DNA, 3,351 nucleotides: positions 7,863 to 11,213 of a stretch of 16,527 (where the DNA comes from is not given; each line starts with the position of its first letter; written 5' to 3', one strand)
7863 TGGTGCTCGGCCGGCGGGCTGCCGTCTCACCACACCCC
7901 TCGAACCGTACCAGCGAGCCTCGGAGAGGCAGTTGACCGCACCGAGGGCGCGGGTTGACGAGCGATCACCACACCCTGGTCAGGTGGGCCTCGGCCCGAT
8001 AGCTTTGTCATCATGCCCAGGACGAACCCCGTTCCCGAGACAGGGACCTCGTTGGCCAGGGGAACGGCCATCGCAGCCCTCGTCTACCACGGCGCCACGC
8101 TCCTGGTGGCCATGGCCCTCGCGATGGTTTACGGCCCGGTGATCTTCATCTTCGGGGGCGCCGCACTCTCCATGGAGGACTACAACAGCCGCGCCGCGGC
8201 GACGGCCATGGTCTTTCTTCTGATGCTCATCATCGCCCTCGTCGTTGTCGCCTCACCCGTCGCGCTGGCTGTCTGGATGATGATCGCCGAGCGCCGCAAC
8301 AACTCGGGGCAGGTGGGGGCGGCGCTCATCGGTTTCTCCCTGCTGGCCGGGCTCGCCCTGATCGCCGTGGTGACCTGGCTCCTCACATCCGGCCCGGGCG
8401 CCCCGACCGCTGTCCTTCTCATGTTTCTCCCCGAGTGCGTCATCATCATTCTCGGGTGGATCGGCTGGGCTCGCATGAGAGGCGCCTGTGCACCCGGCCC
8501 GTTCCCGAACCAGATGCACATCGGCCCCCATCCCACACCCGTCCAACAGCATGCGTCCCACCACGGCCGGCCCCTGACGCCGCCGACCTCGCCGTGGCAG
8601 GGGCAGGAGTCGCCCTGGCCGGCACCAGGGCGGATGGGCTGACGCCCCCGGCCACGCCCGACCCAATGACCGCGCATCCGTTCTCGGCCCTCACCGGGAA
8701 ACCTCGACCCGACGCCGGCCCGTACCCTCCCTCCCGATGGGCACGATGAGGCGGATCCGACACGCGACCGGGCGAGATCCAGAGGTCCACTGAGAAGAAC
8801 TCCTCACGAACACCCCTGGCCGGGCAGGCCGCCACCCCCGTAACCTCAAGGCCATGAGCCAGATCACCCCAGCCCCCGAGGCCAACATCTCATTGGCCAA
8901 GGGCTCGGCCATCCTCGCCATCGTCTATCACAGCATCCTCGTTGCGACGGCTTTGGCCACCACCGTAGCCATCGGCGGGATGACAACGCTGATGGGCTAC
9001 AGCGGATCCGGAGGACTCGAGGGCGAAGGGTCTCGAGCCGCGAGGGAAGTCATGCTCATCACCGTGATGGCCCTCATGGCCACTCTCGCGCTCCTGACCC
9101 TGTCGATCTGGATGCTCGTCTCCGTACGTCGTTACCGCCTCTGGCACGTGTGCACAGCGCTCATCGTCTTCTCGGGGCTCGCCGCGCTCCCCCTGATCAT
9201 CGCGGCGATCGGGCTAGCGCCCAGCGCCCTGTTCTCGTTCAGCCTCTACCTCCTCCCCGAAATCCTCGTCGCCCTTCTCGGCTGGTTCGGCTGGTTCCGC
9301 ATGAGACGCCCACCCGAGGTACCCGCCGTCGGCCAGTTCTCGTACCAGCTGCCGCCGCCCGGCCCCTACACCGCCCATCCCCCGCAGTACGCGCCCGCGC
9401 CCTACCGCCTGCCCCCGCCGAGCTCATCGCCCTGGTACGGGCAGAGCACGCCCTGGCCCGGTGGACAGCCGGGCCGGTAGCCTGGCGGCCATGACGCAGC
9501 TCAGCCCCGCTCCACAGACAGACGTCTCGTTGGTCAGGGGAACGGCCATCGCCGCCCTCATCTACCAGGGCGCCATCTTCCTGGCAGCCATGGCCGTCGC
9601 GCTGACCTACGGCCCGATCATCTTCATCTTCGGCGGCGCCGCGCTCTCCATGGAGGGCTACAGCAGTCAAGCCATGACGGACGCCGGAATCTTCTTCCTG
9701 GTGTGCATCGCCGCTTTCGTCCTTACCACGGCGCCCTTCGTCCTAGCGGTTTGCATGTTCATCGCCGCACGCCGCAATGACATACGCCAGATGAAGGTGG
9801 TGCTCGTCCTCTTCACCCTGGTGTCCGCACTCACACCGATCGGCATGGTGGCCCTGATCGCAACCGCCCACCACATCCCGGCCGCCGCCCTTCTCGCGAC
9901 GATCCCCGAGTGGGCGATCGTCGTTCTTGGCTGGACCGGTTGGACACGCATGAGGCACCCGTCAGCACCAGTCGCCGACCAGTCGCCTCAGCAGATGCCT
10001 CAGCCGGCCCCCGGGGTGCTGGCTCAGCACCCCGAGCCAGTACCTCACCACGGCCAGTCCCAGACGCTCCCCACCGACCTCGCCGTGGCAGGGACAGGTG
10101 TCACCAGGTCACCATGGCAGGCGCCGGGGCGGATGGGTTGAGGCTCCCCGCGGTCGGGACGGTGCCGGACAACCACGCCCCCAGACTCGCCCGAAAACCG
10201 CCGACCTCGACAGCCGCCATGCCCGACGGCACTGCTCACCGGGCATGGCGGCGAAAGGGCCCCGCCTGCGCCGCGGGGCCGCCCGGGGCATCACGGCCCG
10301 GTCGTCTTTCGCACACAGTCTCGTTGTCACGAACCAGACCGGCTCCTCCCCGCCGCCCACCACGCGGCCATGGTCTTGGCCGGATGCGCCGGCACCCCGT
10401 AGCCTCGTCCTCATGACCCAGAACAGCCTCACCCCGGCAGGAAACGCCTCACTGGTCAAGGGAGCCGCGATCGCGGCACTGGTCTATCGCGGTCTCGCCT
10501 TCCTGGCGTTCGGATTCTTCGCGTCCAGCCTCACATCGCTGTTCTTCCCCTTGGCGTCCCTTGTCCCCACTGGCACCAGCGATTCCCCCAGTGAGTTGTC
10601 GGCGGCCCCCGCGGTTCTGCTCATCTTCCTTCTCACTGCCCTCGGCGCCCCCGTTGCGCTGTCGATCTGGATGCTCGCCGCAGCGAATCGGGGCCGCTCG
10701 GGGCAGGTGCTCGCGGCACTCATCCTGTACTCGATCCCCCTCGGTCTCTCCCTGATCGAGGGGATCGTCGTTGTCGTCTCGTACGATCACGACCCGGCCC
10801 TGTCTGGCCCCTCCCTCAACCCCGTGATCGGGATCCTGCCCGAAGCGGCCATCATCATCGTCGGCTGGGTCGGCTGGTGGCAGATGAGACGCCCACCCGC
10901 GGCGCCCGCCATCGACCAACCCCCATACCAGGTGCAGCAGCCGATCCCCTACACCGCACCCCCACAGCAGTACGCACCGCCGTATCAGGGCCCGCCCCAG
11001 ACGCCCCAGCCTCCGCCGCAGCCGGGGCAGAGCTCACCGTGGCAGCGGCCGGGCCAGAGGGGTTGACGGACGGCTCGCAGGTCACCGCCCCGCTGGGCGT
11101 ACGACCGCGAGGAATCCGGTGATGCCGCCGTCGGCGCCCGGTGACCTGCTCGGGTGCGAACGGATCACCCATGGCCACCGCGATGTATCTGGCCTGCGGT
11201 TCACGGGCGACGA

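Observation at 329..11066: Five-copy family of unrecognised four-TM membrane proteins with Pro/Gln/Tyr-rich SPW tails (four in tandem, one 7 kb away)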

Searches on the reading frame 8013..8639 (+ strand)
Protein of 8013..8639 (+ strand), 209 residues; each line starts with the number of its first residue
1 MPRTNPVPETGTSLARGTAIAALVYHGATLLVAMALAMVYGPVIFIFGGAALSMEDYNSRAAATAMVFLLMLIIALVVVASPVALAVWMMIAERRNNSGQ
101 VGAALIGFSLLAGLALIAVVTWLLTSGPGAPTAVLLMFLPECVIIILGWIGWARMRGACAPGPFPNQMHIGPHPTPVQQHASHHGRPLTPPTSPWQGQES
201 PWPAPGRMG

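Call 4: search_protein_families(library=pfam, proteins=[window:8013-8639:+], max_evalue=10)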
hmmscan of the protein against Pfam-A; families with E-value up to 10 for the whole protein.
window:8013-8639:+ (209 aa): 2 families
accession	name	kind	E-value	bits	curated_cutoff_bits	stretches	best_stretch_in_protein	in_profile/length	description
PF14093.11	DUF4271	-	0.0073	16.7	29.7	1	30-150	52-170/206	Domain of unknown function (DUF4271)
PF12145.13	Med12-LCEWAV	-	0.12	11.6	23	1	52-103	64-114/471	Eukaryotic Mediator 12 subunit domain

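Call 5: search_protein_families(library=ncbifam, proteins=[window:8013-8639:+], max_evalue=10)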
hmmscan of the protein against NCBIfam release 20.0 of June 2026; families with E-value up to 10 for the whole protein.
window:8013-8639:+ (209 aa): 3 families
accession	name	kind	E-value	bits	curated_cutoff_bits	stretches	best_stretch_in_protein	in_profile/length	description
TIGR02901.1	QoxD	equivalog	0.37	11.3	85.6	1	67-126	36-92/94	cytochrome aa3 quinol oxidase subunit IV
NF045951.1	MAG0110_fam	subfamily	1.6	7.9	98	1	31-153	15-136/237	MAG0110 family membrane protein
NF049859.1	SA1002_fam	equivalog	2.9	7.8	65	1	43-125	8-90/167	SA1002 family membrane protein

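Call 82: search_dna_similar(query=window:8013-8639:+, collection=phages, mode=protein, max_evalue=0.001)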
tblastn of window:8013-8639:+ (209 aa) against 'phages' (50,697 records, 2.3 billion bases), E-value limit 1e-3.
No match.

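Call 83: search_dna_similar(query=window:8013-8639:+, collection=plasmids, mode=protein, max_evalue=0.001)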
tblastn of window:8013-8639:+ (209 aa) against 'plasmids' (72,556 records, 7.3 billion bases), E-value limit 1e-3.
No match.

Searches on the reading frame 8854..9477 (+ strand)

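Call 4: search_protein_families(library=pfam, proteins=[window:8854-9477:+], max_evalue=10)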
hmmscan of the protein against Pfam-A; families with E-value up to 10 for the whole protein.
window:8854-9477:+ (208 aa): 1 family
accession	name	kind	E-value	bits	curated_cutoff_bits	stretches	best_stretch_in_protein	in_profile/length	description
PF10277.15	Frag1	-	0.0045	17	30.3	1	27-110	54-134/220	Frag1/DRAM/Sfk1 family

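Call 5: search_protein_families(library=ncbifam, proteins=[window:8854-9477:+], max_evalue=10)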
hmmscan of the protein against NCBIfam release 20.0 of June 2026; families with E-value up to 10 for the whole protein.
window:8854-9477:+ (208 aa): 1 family
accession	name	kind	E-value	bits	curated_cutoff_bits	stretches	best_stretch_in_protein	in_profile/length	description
TIGR04174.1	IPTL_CTERM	subfamily_domain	0.024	14.9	20.5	1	138-153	12-27/27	IPTL-CTERM sorting domain-containing protein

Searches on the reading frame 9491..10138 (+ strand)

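Call 4: search_protein_families(library=pfam, proteins=[window:9491-10138:+], max_evalue=10)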
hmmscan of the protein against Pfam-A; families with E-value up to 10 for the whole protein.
window:9491-10138:+ (216 aa): 1 family
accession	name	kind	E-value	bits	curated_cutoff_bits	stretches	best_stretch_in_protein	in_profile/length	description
PF04834.18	Adeno_E3_14_5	-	0.069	14.1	28.7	1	132-183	36-87/100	Early E3 14.5 kDa protein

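Call 5: search_protein_families(library=ncbifam, proteins=[window:9491-10138:+], max_evalue=10)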
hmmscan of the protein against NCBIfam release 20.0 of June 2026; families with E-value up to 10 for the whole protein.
window:9491-10138:+ (216 aa): 0 families

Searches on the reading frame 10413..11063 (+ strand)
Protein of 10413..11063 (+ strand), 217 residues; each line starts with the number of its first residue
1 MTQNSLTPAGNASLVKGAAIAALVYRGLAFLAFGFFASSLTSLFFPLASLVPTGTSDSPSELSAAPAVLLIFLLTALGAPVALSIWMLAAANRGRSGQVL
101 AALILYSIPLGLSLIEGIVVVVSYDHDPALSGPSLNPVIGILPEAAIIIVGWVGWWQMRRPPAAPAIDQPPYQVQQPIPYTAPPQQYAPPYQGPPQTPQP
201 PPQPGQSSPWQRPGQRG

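Call 4: search_protein_families(library=pfam, proteins=[window:10413-11063:+], max_evalue=10)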
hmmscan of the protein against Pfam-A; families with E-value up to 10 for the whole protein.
window:10413-11063:+ (217 aa): 1 family
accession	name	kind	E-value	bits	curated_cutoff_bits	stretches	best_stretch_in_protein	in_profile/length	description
PF00771.25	FHIPEP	-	0.89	8.4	29.1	1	43-103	22-81/657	FHIPEP family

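Call 5: search_protein_families(library=ncbifam, proteins=[window:10413-11063:+], max_evalue=10)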
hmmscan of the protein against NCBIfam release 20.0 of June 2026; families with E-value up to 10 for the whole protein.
window:10413-11063:+ (217 aa): 1 family
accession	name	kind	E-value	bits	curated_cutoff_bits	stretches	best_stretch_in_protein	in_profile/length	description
TIGR04174.1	IPTL_CTERM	subfamily_domain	0.41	11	20.5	1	150-161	16-27/27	IPTL-CTERM sorting domain-containing protein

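Call 65: predict_structure(alignment_id=A4)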
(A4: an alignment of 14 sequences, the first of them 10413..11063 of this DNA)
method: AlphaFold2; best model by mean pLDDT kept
length: 217 residues; sequences in the alignment: 14
mean_pLDDT: 65.7   pTM: 0.47
mean pLDDT of the five models: 65.7, 61.8, 60.8, 57.3, 57.1
residues with pLDDT >= 90: 0; 70-90: 110; 50-70: 54; < 50: 53
segments of 3 or more residues with pLDDT < 50: 1-5, 173-200, 202-204, 209-211, 215-217
pLDDT, mean of each block of 10 residues (from residue 1): 48 75 78 76 63 51 70 79 85 85 85 78 62 56 81 83 58 46 42 45 49 48
secondary structure, 60 per line:
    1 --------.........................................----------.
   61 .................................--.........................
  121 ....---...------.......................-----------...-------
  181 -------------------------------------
elements in order: H9-49 H60-93 H96-124 H137-159
